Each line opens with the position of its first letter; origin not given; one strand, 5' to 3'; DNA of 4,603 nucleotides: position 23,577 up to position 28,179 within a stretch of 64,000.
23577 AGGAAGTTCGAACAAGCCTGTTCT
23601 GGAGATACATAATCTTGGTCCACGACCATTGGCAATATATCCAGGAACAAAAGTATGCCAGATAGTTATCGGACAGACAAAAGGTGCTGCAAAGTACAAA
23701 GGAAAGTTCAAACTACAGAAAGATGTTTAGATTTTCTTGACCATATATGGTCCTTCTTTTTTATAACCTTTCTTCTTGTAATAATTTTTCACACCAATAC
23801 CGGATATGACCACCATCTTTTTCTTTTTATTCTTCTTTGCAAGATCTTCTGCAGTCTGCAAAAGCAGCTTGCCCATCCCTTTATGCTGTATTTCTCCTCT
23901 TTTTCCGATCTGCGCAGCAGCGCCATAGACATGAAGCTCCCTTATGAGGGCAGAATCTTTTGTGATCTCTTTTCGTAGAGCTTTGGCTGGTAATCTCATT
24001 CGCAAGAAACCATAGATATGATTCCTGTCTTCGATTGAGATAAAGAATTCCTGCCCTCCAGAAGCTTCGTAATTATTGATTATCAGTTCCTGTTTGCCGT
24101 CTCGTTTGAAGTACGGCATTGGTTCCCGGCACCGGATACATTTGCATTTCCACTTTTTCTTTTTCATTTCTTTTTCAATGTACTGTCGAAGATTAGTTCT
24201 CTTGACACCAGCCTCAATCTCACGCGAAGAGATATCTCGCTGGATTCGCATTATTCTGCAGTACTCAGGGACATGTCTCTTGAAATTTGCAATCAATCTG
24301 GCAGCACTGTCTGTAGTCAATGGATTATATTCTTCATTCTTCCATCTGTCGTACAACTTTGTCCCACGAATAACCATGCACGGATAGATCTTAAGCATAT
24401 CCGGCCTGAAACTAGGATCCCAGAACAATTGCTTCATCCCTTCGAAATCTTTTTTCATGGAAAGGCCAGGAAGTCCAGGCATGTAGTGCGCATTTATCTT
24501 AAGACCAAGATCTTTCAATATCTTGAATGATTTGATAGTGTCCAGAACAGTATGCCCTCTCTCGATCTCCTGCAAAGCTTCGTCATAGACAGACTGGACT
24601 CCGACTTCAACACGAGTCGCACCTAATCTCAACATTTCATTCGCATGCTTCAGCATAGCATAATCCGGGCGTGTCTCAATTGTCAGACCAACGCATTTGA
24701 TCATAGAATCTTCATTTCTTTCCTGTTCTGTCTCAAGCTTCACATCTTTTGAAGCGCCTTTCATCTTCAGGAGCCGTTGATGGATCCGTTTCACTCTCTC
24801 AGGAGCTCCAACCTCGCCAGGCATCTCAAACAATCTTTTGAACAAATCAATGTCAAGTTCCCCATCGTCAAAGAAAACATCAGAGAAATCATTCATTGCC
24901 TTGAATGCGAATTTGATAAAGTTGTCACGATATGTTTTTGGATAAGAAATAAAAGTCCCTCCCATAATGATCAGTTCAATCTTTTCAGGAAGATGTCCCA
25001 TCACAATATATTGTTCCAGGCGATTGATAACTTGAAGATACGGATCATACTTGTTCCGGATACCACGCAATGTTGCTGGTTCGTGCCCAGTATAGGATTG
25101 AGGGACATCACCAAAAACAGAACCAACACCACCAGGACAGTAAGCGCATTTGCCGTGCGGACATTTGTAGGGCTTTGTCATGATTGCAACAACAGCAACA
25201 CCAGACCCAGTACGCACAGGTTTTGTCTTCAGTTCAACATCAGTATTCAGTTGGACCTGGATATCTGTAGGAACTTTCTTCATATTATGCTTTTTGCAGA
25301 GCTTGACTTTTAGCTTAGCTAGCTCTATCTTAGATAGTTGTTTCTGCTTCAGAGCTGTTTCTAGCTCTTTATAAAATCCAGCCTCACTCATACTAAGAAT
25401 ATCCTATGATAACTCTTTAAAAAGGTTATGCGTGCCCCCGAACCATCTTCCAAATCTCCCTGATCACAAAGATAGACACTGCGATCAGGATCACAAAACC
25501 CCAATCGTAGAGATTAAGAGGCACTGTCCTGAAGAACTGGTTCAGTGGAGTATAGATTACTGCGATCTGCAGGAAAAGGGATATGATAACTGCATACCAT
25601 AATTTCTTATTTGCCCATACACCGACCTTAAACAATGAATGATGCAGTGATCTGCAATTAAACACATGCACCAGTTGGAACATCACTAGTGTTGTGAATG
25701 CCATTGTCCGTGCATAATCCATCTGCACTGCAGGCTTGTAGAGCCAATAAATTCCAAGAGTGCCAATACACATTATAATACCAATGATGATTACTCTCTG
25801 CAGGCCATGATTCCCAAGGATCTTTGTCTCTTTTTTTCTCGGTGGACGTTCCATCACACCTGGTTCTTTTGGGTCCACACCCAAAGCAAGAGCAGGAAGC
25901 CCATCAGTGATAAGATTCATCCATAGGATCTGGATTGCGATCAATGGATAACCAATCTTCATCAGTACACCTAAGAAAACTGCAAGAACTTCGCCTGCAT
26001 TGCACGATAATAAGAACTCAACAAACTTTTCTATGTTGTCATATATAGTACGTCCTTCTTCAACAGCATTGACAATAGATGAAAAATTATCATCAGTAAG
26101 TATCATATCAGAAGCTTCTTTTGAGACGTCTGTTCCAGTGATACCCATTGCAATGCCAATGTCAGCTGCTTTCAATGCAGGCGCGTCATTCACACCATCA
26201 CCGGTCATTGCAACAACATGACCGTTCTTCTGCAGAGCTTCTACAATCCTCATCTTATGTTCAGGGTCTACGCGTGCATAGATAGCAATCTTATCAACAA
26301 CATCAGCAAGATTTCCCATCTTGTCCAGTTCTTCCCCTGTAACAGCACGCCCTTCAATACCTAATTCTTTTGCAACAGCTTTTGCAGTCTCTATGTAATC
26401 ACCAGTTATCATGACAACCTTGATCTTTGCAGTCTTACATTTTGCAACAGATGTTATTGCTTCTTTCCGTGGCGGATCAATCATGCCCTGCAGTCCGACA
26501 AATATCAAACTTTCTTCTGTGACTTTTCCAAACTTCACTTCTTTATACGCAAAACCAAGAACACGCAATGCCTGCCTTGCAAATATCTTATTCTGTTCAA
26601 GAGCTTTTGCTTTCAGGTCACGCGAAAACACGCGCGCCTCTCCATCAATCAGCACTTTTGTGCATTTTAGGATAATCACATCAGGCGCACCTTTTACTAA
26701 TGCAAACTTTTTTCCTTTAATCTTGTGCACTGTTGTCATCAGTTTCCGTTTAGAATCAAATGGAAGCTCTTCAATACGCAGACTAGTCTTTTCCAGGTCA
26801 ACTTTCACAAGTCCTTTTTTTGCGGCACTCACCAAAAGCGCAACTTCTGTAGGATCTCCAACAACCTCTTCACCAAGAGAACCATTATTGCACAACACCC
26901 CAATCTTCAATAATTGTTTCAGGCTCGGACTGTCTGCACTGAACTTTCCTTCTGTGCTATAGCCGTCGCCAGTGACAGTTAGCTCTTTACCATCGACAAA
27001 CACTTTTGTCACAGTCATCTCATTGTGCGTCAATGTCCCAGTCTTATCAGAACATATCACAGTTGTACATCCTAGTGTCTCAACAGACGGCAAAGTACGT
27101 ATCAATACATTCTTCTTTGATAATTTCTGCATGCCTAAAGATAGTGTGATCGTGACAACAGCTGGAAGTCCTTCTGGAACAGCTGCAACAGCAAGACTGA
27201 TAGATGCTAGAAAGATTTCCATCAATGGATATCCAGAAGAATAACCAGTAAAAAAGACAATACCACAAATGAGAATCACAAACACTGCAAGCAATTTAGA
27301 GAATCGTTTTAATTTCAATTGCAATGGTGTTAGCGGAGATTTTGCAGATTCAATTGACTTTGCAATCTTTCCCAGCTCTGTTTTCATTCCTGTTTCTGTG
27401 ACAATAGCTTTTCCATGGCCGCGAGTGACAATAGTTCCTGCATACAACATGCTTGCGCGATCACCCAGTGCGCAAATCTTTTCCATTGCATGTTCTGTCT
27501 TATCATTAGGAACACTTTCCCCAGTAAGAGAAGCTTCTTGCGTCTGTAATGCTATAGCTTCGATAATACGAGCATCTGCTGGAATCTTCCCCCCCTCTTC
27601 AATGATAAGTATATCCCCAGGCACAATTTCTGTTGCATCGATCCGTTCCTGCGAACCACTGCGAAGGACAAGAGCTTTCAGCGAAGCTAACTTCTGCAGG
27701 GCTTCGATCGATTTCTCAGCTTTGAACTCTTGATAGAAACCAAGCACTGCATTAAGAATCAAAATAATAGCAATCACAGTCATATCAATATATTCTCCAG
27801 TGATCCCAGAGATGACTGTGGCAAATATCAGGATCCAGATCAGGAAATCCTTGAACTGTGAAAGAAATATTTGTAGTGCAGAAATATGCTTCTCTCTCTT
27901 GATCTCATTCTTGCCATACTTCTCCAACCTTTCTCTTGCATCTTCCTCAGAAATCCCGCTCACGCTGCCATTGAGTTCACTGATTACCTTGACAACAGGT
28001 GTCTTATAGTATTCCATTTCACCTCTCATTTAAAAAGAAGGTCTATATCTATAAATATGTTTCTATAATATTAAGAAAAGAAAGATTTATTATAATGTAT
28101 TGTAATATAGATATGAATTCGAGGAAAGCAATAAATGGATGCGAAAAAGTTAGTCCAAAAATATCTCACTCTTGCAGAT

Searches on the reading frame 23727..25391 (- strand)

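Call 66: search_protein_families(library=pfam, proteins=[window:23727-25391:-], max_evalue=0.001)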
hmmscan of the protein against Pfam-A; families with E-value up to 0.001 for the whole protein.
window:23727-25391:- (554 aa): 3 families
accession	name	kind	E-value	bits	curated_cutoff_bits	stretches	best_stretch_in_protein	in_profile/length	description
PF16199.10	Radical_SAM_C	-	6.4e-23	81.1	31.9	1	330-411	1-85/85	Radical_SAM C-terminal domain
PF04055.27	Radical_SAM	-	1.9e-13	51.4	29.5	1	77-313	7-157/166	Radical SAM superfamily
PF13673.13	Acetyltransf_10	-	4.1e-05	24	23.6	1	500-549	62-113/128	Acetyltransferase (GNAT) domain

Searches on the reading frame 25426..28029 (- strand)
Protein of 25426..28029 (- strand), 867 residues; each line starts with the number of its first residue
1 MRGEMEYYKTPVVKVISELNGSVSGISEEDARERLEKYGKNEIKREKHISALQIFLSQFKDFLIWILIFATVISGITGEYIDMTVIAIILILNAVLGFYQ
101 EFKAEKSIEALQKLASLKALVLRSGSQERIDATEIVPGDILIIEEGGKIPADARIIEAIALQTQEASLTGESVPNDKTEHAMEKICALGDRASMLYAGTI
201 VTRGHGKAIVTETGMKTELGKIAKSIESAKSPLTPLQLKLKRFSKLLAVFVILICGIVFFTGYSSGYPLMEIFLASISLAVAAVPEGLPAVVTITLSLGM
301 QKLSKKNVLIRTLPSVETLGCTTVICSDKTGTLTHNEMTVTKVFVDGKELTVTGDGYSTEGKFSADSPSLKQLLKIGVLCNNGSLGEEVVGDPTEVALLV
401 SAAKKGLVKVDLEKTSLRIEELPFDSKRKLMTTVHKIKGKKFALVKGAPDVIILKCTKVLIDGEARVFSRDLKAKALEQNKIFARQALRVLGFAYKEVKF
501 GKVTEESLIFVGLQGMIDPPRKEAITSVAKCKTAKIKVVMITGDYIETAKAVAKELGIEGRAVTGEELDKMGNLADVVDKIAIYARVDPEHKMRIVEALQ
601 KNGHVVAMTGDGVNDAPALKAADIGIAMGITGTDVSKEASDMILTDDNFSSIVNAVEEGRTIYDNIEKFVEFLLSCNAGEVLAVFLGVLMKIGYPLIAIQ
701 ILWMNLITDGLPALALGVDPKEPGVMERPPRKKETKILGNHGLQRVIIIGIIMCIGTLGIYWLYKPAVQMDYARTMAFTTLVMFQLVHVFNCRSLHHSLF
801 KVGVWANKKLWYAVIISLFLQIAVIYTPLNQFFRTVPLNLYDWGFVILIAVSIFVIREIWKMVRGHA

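Call 21: search_protein_families(library=pfam, proteins=[window:25426-28029:-], max_evalue=10)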
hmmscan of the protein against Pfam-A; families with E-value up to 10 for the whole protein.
window:25426-28029:- (867 aa): 8 families
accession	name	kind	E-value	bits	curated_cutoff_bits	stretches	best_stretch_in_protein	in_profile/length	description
PF00689.26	Cation_ATPase_C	-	6.8e-61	205.5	27.3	1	695-863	3-175/175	Cation transporting ATPase, C-terminus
PF00122.25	E1-E2_ATPase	-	1e-54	185.3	28.1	1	114-306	2-181/181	E1-E2 ATPase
PF13246.12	Cation_ATPase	-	4.7e-20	71.9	21.7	1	383-459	6-91/91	Cation transport ATPase (P-type)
PF00690.31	Cation_ATPase_N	-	3.2e-19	68.8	20.4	1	8-74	2-69/69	Cation transporter/ATPase, N-terminus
PF00702.32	Hydrolase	-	1.2e-18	68.7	26.4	1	324-623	3-191/191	haloacid dehalogenase-like hydrolase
PF08282.18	Hydrolase_3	-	7.7e-05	23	20.9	2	597-655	197-254/255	haloacid dehalogenase-like hydrolase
PF12710.13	HAD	-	0.001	20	27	1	517-620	86-189/189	haloacid dehalogenase-like hydrolase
PF16080.10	Phage_holin_2_3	-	0.0096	16.3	28.8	1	737-765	17-46/56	Bacteriophage holin family HP1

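Call 41: search_protein_families(library=ncbifam, proteins=[window:25426-28029:-], max_evalue=0.00001)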
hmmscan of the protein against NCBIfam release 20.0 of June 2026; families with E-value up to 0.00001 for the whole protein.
window:25426-28029:- (867 aa): 21 families
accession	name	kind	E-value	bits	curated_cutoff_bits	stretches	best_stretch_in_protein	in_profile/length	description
TIGR01522.1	ATPase-IIA2_Ca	equivalog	2.9e-233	776.3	798.3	1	6-864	3-850/854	calcium-transporting P-type ATPase, PMR1-type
TIGR01116.1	ATPase-IIA1_Ca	equivalog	2.5e-215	717.1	703.4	1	56-863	2-797/799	calcium-translocating P-type ATPase, SERCA-type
TIGR01517.1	ATPase-IIB_Ca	equivalog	9.1e-156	520.4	507.05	1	24-857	54-873/882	calcium-translocating P-type ATPase, PMCA-type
TIGR01523.1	ATPase-IID_K-Na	equivalog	1.4e-153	512.8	645.05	3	388-758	455-851/997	potassium/sodium efflux P-type ATPase, fungal-type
TIGR01106.1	ATPase-IIC_X-K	subfamily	5.3e-139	464.8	946.1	2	24-559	35-608/997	Na,H/K antiporter P-type ATPase subunit alpha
TIGR01647.1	ATPase-IIIA_H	equivalog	5e-134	448.2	615.5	1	25-817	1-745/755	plasma-membrane proton-efflux P-type ATPase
TIGR01524.1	ATPase-IIIB_Mg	equivalog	7.1e-120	401.3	610.75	1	10-857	18-853/867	magnesium-translocating P-type ATPase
NF011702.0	PRK15122.1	subfamily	6.8e-105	351.9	975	1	12-856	36-891/907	magnesium-translocating P-type ATPase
TIGR01494.1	ATPase_P-type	subfamily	1.7e-101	340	62.3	4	569-698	351-474/478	HAD-IC family P-type ATPase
TIGR01657.1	P-ATPase-V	hypoth_equivalog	3.6e-76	256.6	618.25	2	16-558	130-697/1055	ATP13A2 family polyamine export P-type ATPase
TIGR01525.1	ATPase-IB_hvy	subfamily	5.1e-75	253.4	346.25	3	67-345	5-271/560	heavy metal translocating P-type ATPase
TIGR01512.1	ATPase-IB2_Cd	subfamily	4.7e-59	200.4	313.5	2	66-343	4-255/494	cadmium family heavy metal-translocating P-type ATPase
TIGR01511.1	ATPase-IB1_Cu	subfamily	5.8e-51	174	397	3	82-349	45-288/542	copper-translocating P-type ATPase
NF008262.1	PRK11033.1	equivalog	9e-46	156.7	1005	2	507-679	547-694/731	zinc/cadmium/mercury/lead-transporting ATPase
NF033775.1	P_type_ZntA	exception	8.8e-39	133.4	1240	2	511-687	552-703/732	Zn(II)/Cd(II)/Pb(II) translocating P-type ATPase ZntA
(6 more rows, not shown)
